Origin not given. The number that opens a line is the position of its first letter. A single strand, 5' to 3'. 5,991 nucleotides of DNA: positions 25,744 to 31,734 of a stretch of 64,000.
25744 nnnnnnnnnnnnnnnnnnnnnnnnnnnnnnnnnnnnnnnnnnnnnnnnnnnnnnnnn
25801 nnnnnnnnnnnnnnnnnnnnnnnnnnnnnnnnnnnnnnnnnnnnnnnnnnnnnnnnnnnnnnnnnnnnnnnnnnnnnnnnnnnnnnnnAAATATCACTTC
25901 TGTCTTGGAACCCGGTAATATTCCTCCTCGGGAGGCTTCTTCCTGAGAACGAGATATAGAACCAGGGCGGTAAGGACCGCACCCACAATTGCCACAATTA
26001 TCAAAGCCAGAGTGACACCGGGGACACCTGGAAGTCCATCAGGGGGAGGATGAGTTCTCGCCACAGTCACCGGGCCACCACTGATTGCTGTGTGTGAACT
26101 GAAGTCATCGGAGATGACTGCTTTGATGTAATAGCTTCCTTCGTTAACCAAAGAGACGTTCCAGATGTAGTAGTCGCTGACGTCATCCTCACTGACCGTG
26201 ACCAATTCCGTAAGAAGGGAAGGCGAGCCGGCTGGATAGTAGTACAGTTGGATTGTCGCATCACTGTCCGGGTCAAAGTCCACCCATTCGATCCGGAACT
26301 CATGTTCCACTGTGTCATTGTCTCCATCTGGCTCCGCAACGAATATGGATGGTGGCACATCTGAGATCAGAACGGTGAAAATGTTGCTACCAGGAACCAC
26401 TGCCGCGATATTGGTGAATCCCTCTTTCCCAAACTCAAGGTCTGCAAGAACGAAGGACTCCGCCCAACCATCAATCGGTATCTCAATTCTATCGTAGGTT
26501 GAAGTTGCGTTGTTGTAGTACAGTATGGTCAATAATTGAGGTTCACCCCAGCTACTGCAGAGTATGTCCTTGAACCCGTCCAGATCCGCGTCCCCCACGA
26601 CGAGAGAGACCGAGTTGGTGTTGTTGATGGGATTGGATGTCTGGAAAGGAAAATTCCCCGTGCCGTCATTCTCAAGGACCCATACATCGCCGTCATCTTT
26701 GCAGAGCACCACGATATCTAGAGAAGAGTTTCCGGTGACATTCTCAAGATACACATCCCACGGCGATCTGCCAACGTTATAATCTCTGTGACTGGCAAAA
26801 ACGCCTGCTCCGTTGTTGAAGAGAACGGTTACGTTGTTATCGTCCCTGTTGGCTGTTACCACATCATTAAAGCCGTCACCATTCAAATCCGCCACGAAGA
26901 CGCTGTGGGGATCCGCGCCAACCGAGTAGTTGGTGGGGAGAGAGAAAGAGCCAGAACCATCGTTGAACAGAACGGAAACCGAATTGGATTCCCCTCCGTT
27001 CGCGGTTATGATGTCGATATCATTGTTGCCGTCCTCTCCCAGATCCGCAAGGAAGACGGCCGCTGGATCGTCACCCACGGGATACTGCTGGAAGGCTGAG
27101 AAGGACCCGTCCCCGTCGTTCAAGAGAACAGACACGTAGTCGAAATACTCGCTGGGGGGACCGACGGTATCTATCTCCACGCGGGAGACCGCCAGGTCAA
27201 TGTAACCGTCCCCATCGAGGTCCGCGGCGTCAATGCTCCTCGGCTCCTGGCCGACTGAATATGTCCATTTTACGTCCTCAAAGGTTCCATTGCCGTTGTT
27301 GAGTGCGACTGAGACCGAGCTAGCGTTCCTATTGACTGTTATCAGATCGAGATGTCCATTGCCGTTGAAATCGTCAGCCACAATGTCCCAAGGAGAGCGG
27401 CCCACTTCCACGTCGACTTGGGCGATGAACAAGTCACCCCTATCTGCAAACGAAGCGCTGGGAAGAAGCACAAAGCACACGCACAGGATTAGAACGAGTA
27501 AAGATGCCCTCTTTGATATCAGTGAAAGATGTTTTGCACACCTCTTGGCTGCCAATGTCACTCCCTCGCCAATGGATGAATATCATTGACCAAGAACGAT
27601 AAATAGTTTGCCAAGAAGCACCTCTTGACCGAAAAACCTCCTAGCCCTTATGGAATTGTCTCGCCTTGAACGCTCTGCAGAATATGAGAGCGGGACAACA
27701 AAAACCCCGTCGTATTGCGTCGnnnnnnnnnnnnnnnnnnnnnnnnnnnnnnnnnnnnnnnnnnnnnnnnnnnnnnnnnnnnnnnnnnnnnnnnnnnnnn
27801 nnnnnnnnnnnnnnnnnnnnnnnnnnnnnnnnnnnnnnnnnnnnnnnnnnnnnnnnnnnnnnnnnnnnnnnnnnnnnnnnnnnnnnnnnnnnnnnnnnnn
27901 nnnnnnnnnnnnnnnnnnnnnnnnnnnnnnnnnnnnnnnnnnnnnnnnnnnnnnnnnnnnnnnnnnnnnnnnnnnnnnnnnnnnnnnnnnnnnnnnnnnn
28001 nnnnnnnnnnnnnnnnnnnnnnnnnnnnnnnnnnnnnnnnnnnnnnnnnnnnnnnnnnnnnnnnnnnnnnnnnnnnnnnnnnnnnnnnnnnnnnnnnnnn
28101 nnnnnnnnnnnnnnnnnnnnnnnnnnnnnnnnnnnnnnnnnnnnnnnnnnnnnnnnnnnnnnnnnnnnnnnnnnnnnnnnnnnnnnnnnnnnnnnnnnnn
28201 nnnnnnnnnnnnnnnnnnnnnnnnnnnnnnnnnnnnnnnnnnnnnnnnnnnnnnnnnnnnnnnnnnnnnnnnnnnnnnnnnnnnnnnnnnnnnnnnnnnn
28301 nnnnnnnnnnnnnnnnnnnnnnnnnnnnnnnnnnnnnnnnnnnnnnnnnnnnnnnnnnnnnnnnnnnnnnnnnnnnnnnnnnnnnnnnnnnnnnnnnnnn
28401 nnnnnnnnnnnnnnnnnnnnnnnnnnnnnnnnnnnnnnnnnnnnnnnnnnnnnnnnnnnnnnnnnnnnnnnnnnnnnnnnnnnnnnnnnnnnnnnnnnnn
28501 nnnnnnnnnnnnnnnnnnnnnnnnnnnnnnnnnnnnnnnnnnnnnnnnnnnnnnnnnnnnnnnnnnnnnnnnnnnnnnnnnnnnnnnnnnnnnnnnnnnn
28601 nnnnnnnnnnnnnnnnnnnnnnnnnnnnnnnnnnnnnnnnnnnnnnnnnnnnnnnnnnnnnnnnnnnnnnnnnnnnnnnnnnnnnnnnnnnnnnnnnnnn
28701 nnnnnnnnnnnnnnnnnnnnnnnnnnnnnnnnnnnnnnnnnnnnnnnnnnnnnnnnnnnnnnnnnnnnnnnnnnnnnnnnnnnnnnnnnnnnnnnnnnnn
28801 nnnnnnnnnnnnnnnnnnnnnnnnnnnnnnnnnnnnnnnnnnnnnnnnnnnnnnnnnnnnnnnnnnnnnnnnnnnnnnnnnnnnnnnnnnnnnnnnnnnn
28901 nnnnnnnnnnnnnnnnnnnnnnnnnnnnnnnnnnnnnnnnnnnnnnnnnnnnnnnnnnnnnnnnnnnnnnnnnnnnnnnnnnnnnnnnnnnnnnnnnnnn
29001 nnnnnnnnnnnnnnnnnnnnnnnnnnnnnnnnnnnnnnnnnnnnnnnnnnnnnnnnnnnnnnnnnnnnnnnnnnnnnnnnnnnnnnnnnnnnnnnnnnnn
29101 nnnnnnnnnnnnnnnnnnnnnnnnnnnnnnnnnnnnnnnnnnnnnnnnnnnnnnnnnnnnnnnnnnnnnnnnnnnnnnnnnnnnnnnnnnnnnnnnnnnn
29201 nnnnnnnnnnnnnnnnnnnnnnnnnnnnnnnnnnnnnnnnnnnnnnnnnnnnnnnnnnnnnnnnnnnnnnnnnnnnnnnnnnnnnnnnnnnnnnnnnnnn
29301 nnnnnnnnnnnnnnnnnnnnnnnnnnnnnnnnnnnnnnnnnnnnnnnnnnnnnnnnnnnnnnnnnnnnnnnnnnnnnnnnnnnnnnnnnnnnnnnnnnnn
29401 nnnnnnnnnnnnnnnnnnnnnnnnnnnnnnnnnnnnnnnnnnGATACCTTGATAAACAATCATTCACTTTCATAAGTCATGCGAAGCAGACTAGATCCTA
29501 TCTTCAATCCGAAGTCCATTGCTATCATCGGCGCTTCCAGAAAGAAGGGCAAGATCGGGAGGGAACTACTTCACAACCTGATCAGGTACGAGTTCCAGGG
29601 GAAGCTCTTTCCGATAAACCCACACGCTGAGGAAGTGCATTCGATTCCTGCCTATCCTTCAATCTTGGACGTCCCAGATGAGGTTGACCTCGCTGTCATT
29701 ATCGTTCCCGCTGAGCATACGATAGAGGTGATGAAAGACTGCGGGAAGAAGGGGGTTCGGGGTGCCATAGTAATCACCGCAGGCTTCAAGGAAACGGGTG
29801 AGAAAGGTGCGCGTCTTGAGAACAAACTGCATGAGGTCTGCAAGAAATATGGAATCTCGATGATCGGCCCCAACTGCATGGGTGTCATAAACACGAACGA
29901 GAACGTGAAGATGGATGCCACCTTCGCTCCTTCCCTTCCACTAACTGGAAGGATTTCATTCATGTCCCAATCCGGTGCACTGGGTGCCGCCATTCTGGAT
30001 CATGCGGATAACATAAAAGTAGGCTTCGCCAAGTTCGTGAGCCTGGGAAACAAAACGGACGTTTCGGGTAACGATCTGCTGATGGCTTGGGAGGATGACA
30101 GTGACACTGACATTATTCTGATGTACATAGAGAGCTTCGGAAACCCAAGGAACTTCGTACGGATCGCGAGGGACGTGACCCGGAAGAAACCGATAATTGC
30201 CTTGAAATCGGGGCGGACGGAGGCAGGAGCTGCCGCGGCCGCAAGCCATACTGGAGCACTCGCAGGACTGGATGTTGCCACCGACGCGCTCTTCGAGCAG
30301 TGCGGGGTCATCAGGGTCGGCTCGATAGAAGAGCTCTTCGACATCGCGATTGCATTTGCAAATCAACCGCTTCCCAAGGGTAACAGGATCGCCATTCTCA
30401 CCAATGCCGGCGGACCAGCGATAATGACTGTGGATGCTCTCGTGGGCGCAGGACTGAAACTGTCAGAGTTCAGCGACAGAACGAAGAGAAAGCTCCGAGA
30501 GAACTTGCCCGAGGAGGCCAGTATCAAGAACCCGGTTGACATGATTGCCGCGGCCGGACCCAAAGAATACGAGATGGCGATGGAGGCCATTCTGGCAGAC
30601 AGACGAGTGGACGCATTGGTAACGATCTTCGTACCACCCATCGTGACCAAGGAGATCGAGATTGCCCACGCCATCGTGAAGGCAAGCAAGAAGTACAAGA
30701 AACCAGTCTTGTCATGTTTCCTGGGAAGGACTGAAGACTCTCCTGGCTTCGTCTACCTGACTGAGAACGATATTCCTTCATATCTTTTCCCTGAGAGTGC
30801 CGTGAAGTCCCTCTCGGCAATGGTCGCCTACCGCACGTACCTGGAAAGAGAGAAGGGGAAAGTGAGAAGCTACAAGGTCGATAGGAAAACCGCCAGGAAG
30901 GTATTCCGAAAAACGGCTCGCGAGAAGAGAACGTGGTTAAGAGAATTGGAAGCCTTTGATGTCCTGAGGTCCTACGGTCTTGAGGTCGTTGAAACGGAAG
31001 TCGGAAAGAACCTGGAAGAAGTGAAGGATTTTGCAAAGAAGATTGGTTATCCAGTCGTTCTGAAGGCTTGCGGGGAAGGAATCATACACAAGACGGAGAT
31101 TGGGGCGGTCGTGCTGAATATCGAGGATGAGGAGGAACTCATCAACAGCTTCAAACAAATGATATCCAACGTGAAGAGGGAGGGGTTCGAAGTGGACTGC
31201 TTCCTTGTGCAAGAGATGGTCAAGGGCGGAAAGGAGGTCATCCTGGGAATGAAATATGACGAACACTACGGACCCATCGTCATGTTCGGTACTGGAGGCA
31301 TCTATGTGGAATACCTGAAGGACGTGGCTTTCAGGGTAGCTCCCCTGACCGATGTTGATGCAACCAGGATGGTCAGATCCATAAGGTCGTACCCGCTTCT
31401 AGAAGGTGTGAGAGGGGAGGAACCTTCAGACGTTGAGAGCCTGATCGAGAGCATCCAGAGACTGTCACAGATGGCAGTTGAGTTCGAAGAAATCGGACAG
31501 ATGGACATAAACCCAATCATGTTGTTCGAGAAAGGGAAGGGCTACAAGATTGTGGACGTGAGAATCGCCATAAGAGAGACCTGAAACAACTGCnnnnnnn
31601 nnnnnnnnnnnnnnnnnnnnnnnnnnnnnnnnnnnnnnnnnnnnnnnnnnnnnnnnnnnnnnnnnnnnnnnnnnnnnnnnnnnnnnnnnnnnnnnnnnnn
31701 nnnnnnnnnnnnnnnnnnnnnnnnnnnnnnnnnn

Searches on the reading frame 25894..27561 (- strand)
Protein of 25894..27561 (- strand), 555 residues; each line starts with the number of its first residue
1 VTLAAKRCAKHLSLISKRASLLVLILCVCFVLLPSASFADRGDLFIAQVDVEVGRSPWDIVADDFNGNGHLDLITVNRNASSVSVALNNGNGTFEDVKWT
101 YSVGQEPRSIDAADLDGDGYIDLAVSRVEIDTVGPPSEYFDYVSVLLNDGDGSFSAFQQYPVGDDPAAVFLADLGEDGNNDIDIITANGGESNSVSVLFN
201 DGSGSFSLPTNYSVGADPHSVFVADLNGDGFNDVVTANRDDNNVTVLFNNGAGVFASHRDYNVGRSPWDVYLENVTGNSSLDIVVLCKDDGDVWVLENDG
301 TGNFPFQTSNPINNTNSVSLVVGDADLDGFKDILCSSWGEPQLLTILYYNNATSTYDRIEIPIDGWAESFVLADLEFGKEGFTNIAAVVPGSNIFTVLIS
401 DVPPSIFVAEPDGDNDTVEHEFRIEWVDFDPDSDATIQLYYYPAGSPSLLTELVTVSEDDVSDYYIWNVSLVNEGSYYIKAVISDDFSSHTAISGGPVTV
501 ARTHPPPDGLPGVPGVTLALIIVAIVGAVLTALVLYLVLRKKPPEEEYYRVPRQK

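Call 31: search_protein_families(library=ncbifam, proteins=[window:25894-27561:-], max_evalue=0.00001)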
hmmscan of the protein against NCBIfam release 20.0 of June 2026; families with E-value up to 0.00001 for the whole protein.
window:25894-27561:- (555 aa): 1 family
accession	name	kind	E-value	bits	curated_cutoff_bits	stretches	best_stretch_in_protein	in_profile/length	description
NF047539.1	XAC2610_fam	domain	3.9e-07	30.5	35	0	171-209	3-43/89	XAC2610-related protein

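Call 71: search_protein_families(library=pfam, proteins=[window:25894-27561:-], max_evalue=0.00001)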
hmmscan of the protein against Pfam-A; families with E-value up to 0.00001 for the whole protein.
window:25894-27561:- (555 aa): 2 families
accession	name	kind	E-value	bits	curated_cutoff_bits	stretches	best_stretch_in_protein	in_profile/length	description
PF13517.12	FG-GAP_3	-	4.7e-36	123.6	26.9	4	64-125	1-61/61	FG-GAP-like repeat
PF01839.29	FG-GAP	-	8.8e-11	41.9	22.1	0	219-246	3-36/37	FG-GAP repeat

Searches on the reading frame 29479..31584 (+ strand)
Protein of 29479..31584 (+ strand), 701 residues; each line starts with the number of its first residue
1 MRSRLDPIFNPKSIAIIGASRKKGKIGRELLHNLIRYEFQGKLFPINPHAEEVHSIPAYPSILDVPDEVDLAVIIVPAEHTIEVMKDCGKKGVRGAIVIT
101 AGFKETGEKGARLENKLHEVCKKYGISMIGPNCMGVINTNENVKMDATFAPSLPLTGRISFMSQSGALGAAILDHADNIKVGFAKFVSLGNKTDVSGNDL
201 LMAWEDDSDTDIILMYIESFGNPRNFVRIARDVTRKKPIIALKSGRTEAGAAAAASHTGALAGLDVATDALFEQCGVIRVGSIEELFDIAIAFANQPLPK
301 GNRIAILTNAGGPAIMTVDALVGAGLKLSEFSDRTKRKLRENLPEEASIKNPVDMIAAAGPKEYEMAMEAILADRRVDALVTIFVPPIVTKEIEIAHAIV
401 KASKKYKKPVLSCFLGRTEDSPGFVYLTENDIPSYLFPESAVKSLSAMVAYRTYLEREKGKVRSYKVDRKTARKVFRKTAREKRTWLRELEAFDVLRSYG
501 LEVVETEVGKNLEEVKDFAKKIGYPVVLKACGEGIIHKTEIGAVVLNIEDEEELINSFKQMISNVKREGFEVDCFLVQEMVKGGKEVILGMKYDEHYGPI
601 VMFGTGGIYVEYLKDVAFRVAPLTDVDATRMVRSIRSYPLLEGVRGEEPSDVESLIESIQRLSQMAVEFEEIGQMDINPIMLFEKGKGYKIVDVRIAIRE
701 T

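Call 31: search_protein_families(library=ncbifam, proteins=[window:29479-31584:+], max_evalue=0.00001)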
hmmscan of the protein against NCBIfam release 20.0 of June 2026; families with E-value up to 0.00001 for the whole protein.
window:29479-31584:+ (701 aa): 8 families
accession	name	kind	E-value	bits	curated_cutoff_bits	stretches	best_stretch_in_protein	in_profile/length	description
NF045493.1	HydDutCoALig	equivalog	8.7e-219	728.6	1300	1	7-697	5-697/698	4-hydroxybutyrate--CoA ligase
TIGR02717.1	AcCoA-syn-alpha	equivalog_domain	8.1e-175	581.8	567.15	1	5-451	1-446/447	acetate--CoA ligase alpha subunit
NF045494.1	AcCoALig_Archglob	equivalog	2.8e-169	564.7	1200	2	6-452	219-663/665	acetate--CoA ligase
NF045492.1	HydPropCoALig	equivalog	8.8e-149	497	1300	2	3-444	246-689/700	3-hydroxypropionate--CoA ligase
NF004230.0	PRK05678.1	equivalog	6e-16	58.5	336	1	51-280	46-274/291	succinate--CoA ligase subunit alpha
TIGR01019.1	sucCoAalpha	subfamily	6.8e-14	51.9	353.2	1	51-263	44-251/286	succinate--CoA ligase subunit alpha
NF001913.0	PRK00696.1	equivalog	2.4e-10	40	370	1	488-698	4-218/388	ADP-forming succinate--CoA ligase subunit beta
TIGR01016.1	sucCoAbeta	subfamily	7.5e-07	28.4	375.55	0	487-698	3-218/386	succinate-CoA ligase subunit beta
